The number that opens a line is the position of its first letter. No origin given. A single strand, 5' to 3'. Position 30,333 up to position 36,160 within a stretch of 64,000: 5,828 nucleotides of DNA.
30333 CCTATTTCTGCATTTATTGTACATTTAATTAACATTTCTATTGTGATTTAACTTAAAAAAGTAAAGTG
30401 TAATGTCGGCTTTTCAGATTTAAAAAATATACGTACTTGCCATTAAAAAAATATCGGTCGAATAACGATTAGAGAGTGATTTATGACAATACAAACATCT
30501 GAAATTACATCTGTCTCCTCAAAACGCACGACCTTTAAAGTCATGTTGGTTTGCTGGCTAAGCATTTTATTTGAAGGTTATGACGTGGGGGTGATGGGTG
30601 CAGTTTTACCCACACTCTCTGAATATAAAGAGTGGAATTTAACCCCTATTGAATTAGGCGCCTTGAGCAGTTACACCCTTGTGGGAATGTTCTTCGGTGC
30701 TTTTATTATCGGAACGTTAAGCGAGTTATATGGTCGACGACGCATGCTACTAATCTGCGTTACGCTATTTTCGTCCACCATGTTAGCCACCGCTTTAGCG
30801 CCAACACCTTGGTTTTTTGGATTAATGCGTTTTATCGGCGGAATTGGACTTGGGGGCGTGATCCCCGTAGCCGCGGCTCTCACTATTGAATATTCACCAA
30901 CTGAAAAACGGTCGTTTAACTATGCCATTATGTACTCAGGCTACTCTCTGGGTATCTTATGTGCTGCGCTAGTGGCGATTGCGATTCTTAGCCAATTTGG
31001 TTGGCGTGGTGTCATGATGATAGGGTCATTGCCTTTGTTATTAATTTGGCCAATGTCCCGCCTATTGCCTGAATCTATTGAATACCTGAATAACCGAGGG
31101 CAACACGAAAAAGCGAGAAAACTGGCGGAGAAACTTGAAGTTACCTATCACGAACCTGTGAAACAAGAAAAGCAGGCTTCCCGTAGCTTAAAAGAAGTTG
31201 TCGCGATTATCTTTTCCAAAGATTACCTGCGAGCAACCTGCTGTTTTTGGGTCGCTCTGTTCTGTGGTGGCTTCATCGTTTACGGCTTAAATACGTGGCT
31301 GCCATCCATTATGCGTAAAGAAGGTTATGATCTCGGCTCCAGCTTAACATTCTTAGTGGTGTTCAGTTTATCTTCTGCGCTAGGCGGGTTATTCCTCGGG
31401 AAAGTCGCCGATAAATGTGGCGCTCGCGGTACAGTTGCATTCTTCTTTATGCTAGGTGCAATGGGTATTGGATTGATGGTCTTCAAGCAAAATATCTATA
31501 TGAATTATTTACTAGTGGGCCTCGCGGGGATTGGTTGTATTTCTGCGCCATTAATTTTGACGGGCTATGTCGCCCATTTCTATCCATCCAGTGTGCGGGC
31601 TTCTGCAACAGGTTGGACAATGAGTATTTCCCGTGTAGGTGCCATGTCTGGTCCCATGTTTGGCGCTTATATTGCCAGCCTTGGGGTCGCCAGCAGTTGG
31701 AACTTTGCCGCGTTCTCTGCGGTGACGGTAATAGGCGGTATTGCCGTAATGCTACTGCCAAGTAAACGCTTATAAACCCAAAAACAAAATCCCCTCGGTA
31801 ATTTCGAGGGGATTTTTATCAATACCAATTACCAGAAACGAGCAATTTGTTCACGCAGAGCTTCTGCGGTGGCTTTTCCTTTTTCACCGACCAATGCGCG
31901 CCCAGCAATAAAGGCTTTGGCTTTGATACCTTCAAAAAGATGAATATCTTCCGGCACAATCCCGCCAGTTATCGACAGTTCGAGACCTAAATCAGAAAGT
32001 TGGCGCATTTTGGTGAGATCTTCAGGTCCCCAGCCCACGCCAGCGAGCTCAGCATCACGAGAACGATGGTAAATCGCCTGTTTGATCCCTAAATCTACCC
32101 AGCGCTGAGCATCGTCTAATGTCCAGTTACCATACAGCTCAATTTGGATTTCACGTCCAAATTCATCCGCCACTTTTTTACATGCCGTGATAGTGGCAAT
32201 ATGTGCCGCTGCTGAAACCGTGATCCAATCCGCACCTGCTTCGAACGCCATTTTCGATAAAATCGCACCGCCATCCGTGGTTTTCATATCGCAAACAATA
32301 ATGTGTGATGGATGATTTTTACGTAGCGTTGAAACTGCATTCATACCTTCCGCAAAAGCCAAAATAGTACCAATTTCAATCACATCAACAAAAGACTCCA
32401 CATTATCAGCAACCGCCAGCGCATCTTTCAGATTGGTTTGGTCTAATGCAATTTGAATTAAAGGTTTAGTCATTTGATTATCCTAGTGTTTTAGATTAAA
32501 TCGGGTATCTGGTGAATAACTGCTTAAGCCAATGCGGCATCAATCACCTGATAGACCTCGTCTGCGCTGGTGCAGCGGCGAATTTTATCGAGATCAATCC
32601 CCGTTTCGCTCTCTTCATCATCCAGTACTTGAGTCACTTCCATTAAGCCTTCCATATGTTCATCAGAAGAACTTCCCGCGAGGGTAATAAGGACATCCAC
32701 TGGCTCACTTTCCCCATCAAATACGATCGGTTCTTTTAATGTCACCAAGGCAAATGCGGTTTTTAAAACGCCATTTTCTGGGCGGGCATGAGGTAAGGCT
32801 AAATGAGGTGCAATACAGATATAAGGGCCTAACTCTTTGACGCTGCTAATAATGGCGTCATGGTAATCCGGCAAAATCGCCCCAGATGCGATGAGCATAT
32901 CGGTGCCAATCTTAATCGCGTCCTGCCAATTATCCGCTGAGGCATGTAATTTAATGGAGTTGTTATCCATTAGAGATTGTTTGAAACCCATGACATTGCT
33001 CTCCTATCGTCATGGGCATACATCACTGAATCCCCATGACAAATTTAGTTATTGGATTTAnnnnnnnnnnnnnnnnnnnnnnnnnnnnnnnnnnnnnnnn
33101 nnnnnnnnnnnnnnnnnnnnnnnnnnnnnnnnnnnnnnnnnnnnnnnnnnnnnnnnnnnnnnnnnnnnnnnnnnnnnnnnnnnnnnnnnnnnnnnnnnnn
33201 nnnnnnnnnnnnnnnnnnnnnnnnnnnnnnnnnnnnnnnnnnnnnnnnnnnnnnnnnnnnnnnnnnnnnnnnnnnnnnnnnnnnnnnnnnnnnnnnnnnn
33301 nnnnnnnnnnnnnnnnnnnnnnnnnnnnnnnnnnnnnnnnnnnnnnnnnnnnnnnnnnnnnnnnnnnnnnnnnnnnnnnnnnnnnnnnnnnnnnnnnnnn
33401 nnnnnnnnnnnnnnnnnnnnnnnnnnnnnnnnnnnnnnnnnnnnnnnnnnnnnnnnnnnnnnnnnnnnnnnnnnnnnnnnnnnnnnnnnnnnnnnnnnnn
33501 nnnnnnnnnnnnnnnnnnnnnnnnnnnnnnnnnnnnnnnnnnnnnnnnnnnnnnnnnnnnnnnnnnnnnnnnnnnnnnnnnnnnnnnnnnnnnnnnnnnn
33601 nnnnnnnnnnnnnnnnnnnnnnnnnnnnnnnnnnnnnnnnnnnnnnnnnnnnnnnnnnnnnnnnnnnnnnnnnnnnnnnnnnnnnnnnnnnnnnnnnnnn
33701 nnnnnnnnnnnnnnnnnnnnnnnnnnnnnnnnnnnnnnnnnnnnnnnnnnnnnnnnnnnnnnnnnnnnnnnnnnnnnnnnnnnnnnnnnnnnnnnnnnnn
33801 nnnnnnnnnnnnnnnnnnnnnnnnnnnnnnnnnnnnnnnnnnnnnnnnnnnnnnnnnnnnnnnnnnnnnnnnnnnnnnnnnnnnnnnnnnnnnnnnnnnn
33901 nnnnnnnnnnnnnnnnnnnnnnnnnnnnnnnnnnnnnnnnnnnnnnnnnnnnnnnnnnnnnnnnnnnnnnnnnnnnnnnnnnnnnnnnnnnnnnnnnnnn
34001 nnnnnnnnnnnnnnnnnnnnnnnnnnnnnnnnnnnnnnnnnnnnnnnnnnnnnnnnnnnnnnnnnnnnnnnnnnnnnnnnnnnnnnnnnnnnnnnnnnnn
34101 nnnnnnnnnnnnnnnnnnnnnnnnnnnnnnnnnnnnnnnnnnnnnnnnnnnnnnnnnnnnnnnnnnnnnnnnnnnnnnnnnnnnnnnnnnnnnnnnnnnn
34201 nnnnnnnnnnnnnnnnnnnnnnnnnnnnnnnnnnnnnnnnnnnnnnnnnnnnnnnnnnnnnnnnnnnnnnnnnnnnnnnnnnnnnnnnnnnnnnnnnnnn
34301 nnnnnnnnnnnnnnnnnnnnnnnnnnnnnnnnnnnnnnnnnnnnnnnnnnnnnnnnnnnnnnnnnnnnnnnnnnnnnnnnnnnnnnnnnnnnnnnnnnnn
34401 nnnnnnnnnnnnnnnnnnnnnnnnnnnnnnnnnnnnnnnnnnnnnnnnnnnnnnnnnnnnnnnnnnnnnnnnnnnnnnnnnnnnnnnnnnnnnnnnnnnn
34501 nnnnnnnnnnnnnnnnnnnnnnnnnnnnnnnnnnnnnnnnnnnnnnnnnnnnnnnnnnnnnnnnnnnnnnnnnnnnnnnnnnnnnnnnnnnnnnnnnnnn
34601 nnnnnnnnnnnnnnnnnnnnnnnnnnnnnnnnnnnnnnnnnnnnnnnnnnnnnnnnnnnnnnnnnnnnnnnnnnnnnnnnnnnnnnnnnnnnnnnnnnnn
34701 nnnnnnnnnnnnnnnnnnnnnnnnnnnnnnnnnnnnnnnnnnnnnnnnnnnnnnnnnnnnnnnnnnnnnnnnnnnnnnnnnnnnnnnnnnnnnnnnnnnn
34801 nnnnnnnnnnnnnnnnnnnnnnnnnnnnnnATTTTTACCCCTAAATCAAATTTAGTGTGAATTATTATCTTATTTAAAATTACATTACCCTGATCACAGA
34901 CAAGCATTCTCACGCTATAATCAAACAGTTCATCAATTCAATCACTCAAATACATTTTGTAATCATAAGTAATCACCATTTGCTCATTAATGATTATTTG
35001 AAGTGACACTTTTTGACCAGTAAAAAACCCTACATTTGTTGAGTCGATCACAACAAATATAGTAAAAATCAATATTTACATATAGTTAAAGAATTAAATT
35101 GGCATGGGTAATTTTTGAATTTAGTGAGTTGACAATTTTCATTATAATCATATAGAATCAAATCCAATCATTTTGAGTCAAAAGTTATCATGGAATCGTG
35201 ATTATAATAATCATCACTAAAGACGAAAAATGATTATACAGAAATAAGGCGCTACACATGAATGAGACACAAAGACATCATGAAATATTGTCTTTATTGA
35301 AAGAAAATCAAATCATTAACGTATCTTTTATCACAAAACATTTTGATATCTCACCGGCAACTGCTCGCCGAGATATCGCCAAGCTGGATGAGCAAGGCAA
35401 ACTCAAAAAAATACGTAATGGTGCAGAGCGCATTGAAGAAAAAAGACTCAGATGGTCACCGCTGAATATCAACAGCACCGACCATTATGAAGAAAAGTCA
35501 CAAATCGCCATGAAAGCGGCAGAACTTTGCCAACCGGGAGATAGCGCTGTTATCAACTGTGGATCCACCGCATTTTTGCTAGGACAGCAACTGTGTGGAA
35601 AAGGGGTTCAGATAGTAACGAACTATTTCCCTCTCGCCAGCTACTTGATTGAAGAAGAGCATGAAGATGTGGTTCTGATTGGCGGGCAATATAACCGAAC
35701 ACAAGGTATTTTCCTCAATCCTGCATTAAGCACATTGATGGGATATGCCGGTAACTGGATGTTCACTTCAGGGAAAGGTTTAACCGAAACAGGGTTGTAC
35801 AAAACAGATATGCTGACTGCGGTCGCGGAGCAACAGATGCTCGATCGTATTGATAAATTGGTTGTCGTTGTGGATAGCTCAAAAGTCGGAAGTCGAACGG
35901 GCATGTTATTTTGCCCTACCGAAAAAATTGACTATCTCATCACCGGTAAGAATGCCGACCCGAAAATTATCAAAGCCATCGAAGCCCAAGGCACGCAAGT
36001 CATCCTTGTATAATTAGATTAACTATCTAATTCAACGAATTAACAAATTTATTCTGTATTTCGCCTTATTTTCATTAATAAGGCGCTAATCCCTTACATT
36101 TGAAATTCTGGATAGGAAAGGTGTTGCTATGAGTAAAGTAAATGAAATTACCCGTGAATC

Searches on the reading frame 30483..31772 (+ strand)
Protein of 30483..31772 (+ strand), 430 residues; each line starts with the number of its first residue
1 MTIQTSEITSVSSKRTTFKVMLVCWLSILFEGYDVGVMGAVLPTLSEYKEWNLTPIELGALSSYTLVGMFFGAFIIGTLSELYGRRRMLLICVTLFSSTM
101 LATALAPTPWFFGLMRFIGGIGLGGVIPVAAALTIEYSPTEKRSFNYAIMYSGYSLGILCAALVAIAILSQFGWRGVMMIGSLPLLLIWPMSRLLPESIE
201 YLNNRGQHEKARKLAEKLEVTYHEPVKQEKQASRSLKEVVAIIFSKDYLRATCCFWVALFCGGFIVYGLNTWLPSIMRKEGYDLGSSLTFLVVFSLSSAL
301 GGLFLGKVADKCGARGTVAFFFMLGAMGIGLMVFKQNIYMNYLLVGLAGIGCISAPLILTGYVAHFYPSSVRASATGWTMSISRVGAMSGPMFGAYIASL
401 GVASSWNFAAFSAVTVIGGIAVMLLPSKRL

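Call 47: search_protein_families(library=pfam, proteins=[window:30483-31772:+], max_evalue=0.001)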
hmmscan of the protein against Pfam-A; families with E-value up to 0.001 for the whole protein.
window:30483-31772:+ (430 aa): 3 families
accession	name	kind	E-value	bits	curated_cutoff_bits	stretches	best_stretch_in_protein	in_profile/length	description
PF07690.21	MFS_1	-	3.1e-51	174.8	33.4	2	25-315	2-268/347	Major Facilitator Superfamily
PF00083.30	Sugar_tr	-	5.4e-32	111.7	22.3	1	22-233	3-227/452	Sugar (and other) transporter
PF06779.20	MFS_4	-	2.8e-12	47.1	26.3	1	41-207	15-183/364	Uncharacterised MFS-type transporter YbfB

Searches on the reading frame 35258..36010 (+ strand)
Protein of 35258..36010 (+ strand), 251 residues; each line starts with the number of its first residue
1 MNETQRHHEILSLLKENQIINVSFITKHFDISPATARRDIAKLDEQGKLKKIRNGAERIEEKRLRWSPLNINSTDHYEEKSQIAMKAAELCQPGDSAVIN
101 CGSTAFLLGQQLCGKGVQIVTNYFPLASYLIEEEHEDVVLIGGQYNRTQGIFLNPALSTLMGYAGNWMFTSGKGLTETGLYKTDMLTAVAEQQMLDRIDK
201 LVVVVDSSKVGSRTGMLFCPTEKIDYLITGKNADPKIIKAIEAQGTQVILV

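Call 47: search_protein_families(library=pfam, proteins=[window:35258-36010:+], max_evalue=0.001)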
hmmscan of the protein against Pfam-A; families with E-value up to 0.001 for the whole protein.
window:35258-36010:+ (251 aa): 4 families
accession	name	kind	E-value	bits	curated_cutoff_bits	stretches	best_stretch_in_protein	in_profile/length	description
PF00455.28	DeoRC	-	7.1e-39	133.8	31.8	1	76-230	2-159/160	DeoR C terminal sensor domain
PF08220.18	HTH_DeoR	-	2.5e-16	59.6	21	1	6-61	1-56/57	DeoR-like helix-turn-helix domain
PF08279.18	HTH_11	-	2.3e-06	27.8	25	1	6-51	1-48/55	HTH domain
PF01047.28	MarR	-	0.00058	20.1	24.6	0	4-53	2-51/59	MarR family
